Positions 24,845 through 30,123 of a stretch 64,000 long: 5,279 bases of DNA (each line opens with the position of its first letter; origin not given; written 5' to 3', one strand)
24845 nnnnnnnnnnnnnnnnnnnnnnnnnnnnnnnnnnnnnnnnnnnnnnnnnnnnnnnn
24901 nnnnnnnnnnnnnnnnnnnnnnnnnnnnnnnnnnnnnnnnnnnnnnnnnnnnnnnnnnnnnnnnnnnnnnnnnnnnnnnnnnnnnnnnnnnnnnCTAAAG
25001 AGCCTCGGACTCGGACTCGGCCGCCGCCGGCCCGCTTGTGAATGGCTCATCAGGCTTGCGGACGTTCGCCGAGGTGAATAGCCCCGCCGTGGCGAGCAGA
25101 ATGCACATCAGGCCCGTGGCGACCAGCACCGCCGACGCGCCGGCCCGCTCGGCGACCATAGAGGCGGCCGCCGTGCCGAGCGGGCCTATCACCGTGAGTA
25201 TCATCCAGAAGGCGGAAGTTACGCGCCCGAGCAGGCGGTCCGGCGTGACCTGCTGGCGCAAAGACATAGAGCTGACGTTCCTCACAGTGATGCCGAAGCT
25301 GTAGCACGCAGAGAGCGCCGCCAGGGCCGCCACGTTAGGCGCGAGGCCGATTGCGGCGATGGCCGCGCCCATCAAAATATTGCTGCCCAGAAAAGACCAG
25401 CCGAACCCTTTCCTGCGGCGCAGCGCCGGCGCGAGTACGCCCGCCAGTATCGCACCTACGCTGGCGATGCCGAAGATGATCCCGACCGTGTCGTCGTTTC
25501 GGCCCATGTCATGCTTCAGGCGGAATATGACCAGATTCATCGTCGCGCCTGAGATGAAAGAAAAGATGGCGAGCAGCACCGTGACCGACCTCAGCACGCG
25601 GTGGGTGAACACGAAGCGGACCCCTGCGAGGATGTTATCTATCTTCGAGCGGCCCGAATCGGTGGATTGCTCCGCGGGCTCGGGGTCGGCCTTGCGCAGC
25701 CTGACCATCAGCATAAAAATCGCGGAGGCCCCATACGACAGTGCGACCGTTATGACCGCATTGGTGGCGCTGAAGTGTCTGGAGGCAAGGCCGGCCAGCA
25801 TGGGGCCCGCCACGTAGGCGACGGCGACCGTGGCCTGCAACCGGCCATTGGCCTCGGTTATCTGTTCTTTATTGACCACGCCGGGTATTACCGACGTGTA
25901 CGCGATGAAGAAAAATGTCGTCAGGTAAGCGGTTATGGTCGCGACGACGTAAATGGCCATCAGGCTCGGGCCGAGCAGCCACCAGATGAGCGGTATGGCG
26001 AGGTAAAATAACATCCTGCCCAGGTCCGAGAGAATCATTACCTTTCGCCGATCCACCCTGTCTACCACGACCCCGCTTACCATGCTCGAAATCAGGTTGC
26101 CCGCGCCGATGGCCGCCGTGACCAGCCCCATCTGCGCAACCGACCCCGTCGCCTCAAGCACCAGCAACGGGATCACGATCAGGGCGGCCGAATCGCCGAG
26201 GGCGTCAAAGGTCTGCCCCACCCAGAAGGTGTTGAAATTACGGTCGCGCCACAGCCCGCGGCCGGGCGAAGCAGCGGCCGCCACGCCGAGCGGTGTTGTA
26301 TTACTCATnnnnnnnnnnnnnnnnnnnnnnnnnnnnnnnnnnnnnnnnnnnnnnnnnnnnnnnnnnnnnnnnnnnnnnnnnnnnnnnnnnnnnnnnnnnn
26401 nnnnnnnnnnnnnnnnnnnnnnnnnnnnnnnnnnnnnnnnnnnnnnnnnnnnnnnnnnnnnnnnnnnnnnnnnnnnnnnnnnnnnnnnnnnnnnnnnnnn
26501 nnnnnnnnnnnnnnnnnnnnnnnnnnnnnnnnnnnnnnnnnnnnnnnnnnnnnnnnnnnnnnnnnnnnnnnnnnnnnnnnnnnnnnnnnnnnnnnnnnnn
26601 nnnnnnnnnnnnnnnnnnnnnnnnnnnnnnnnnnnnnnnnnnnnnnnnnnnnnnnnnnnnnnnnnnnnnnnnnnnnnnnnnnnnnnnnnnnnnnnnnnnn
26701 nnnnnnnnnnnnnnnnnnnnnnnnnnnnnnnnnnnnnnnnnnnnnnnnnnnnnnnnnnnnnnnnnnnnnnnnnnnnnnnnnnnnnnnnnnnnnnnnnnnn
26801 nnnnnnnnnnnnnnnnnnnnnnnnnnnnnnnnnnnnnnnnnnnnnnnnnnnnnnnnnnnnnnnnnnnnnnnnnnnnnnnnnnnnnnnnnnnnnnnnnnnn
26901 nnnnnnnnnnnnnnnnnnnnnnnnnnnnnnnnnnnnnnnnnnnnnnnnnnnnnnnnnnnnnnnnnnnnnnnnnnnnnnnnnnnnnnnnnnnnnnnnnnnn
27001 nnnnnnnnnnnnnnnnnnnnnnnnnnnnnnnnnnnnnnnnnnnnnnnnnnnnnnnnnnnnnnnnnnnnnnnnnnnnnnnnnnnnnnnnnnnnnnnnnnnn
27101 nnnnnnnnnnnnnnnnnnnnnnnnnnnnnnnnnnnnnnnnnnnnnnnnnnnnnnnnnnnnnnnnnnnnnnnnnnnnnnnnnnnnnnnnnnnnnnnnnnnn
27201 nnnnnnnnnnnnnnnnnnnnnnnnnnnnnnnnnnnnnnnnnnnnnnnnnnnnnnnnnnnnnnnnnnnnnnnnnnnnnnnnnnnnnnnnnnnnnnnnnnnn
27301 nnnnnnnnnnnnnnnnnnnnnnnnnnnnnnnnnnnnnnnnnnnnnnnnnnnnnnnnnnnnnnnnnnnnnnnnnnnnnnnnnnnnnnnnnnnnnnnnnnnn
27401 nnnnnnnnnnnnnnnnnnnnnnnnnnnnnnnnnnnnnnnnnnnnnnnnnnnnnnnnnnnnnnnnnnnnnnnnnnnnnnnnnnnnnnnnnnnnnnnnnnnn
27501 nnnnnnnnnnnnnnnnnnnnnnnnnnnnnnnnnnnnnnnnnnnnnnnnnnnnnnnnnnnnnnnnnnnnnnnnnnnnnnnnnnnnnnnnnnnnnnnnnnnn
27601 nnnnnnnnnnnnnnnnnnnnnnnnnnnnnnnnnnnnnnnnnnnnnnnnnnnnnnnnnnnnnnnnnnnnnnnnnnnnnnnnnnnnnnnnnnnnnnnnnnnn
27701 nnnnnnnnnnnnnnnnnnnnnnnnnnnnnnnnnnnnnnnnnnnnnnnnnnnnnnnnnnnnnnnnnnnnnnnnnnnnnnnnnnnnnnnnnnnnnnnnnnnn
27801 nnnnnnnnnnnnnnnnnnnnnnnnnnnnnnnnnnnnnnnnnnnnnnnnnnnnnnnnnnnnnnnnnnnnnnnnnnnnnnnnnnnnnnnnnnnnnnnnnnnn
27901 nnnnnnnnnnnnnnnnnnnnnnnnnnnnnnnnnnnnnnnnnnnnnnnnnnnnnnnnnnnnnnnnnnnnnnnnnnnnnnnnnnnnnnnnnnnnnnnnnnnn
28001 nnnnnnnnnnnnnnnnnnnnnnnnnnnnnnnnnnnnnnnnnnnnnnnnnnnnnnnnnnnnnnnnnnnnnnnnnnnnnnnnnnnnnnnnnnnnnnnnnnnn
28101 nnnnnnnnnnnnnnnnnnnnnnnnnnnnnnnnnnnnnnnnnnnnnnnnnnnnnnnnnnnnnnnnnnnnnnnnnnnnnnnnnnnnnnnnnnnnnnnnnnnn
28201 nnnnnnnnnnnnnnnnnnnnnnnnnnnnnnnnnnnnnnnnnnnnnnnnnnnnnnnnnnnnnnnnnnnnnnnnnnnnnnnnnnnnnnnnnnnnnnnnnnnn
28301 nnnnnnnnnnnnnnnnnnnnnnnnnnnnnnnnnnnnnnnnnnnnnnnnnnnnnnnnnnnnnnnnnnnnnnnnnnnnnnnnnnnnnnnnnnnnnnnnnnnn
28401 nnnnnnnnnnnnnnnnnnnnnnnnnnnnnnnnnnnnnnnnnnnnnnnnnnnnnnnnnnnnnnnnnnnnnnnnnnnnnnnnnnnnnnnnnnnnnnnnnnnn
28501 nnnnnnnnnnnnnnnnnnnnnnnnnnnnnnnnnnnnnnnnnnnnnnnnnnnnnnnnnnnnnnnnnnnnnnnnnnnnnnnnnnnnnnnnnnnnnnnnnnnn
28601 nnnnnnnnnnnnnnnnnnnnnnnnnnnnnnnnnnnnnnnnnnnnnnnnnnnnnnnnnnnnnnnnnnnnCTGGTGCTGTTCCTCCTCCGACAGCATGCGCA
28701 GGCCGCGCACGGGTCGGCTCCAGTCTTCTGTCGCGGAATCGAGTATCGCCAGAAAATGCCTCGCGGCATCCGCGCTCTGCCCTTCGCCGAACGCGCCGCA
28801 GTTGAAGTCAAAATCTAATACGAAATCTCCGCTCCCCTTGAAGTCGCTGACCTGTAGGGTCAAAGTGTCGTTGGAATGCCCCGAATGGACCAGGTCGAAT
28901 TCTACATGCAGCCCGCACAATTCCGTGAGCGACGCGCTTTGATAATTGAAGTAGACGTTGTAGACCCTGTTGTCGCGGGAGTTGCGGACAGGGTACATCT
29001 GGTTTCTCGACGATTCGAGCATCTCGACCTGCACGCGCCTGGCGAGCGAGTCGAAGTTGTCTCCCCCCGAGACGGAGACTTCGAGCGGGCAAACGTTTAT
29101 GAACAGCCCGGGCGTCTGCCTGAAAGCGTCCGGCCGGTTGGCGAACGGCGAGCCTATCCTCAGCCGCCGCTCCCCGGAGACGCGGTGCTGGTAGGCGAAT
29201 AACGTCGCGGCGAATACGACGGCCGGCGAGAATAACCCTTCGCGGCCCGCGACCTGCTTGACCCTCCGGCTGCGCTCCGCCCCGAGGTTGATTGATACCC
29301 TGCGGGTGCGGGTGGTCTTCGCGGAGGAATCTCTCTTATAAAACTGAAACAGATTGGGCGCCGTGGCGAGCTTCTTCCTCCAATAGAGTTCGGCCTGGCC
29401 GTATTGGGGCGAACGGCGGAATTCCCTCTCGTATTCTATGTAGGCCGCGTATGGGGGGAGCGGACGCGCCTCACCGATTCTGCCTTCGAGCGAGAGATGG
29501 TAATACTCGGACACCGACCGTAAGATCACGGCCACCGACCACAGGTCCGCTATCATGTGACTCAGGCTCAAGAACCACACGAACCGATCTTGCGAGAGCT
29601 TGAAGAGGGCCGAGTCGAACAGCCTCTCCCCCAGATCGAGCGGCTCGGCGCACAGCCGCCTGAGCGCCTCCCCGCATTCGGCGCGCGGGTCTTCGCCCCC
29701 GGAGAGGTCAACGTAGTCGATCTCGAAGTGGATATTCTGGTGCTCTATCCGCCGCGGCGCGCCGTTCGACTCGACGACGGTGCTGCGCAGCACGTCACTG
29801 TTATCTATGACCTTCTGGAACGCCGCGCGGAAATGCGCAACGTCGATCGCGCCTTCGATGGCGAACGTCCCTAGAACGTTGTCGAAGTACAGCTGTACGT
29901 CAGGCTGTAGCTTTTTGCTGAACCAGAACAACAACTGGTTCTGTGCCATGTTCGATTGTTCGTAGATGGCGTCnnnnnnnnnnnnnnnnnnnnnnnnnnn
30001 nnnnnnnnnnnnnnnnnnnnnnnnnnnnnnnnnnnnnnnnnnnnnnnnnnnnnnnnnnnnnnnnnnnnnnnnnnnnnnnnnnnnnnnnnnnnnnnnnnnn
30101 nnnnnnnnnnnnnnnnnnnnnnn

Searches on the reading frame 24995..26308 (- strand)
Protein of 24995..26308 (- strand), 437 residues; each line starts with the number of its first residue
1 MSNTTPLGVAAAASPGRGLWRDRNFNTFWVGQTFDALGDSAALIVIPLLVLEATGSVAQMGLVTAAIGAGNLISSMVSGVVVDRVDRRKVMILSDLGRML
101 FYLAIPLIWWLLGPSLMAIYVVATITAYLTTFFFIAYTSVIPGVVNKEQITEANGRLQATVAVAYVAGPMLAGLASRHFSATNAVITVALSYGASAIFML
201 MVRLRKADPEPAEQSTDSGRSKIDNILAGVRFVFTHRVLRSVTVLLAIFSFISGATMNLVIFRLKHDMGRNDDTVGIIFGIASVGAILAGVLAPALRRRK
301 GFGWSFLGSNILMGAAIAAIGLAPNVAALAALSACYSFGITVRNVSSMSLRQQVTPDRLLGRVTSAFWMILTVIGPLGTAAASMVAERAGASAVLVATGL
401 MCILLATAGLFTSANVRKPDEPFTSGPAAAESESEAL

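Call 9: search_protein_families(library=pfam, proteins=[window:24995-26308:-])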
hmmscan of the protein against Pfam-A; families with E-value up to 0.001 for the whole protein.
window:24995-26308:- (437 aa): 2 families
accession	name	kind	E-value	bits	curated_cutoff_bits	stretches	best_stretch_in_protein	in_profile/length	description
PF07690.21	MFS_1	-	7.1e-39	134.1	33.4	2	29-378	2-346/347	Major Facilitator Superfamily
PF05977.19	MFS_3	-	1.5e-18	67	27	1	21-419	8-398/524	Transmembrane secretion effector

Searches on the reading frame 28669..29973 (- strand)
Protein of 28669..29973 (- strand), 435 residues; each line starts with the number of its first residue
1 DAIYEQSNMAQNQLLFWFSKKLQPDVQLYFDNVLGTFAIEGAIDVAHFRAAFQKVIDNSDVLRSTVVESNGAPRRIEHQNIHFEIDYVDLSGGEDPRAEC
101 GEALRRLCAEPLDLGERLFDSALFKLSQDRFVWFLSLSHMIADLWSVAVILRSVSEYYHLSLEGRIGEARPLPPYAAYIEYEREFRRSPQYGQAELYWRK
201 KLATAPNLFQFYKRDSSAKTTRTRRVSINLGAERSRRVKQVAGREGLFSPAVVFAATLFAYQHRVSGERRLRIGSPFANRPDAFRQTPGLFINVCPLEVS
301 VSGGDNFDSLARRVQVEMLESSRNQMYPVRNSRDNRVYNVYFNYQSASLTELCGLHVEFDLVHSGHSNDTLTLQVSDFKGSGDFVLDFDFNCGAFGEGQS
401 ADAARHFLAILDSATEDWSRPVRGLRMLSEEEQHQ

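Call 24: find_homologous_proteins(query=window:28669-29973:-, max_evalue=1e-20)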
Query window:28669-29973:- (435 aa): 1 proteins with E <= 1e-20 among 8000 candidates.
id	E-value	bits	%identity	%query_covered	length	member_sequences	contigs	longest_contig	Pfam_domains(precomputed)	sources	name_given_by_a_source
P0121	1.0e-38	151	24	89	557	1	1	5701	PF00668.26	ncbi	ncbi:MAG TPA: condensation domain-containing protein, partial [Blastocatellia bacterium]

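Call 34: search_protein_representatives(protein=window:28669-29973:-)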
Query: 435 residues. Proteins with E-value up to 0.001 (for the whole library): 65190; up to 1e-10: 39266; up to 1e-30: 8801. The best 150 are listed.
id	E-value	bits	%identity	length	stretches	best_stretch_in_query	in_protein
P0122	1.2e-195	666.6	35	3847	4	7-434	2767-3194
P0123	7.8e-192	654.0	33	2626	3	2-435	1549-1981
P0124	1.4e-191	653.2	35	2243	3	4-433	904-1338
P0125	3.3e-177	605.8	33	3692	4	5-417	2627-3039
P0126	1.0e-163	561.4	39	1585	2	2-434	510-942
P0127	6.6e-163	558.7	30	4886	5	5-422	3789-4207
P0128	3.5e-160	549.8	32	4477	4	6-433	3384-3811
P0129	9.4e-155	531.9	33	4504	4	7-431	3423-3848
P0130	2.6e-152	523.8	34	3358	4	7-433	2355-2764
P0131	9.4e-152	522.0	39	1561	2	1-433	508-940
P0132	1.1e-151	521.8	34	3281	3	1-434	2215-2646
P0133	3.5e-149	513.5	29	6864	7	13-329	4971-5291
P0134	1.2e-148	511.7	27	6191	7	14-433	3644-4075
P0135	6.0e-145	499.6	39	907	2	4-428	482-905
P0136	1.6e-141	488.2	31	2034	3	1-433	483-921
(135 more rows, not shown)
